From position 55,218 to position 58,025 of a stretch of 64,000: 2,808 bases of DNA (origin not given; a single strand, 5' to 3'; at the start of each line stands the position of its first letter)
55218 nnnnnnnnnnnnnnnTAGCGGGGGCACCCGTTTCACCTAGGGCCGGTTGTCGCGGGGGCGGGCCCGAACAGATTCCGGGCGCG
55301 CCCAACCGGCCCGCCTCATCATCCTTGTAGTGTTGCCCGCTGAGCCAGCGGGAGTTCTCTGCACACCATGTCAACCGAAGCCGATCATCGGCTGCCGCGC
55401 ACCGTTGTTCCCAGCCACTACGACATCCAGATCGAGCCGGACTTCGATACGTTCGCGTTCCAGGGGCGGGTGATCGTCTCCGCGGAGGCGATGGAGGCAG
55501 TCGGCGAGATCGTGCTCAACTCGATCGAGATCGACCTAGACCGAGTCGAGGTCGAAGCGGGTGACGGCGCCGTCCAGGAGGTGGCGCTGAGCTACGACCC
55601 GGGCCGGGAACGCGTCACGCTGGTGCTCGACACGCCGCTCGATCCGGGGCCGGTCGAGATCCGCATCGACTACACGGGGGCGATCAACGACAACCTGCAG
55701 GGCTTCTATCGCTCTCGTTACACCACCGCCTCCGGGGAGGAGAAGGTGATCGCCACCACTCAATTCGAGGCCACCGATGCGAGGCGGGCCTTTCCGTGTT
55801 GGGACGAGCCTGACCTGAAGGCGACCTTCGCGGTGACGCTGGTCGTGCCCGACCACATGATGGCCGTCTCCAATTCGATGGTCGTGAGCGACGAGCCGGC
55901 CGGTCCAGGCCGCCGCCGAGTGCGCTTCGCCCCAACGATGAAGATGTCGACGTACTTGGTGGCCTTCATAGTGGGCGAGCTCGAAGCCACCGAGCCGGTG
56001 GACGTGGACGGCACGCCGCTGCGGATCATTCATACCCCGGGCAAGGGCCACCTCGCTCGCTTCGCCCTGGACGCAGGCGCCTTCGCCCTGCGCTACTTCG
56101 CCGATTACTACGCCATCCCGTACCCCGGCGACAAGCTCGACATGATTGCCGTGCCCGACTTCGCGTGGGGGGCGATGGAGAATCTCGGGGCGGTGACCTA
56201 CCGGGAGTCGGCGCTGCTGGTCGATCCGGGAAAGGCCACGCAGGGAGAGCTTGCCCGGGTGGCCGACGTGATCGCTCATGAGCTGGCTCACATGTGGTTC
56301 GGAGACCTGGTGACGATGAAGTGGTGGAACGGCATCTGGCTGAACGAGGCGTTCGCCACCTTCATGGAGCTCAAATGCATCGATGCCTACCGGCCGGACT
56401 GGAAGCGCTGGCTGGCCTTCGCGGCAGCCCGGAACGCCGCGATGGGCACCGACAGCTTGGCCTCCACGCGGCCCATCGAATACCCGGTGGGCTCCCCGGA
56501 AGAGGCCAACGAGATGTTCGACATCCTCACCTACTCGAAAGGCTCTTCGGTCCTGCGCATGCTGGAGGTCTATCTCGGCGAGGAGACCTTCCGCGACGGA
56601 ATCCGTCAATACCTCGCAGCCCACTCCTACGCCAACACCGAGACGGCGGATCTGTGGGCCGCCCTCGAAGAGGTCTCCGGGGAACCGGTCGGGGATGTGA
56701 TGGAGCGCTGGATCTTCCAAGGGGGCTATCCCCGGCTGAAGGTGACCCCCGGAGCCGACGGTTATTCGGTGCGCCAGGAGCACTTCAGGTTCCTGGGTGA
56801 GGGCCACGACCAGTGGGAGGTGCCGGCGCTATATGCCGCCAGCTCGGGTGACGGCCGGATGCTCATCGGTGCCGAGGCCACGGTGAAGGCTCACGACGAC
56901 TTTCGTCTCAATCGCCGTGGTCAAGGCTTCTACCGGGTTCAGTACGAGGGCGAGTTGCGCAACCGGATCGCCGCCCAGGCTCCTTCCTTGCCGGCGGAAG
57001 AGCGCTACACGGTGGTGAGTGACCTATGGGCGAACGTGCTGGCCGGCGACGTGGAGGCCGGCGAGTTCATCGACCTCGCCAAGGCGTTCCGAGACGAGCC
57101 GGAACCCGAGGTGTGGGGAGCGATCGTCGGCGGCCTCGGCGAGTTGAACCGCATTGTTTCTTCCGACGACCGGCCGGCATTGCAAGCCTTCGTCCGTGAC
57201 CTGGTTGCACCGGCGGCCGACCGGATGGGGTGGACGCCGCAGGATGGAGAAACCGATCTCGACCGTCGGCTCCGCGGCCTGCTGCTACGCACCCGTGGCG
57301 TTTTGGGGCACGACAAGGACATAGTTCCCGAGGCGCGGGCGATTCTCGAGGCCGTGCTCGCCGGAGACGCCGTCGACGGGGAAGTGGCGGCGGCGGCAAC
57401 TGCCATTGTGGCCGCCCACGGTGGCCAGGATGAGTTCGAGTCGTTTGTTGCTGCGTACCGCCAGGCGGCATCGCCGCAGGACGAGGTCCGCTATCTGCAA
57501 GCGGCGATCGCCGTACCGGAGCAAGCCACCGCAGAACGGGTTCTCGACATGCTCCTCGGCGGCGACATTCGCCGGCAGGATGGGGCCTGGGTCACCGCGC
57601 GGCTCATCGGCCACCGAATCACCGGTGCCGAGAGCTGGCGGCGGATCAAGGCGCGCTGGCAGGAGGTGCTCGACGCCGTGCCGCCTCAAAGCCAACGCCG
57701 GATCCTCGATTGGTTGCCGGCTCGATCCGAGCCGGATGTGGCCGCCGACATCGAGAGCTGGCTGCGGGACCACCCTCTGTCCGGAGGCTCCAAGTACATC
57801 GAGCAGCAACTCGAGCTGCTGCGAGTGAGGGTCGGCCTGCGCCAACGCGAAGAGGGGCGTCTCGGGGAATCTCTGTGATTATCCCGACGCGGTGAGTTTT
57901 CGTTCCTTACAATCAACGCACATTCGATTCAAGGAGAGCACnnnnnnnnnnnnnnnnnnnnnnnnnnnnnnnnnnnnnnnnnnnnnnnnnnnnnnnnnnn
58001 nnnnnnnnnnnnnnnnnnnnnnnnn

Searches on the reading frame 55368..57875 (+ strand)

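Call 16: search_protein_families(library=pfam, proteins=[window:55368-57875:+], max_evalue=0.001)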
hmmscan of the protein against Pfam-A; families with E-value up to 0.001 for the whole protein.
window:55368-57875:+ (836 aa): 3 families
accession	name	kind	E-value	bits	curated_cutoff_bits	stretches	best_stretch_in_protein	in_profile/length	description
PF01433.26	Peptidase_M1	-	2.5e-78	263.1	27.7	1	232-448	1-218/218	Peptidase family M1 domain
PF11838.14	ERAP1_C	-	1.4e-57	196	38.2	1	514-819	4-317/318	ERAP1-like C-terminal domain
PF17900.6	Peptidase_M1_N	-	6.1e-50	170.4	25.8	1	14-197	1-186/186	Peptidase M1 N-terminal domain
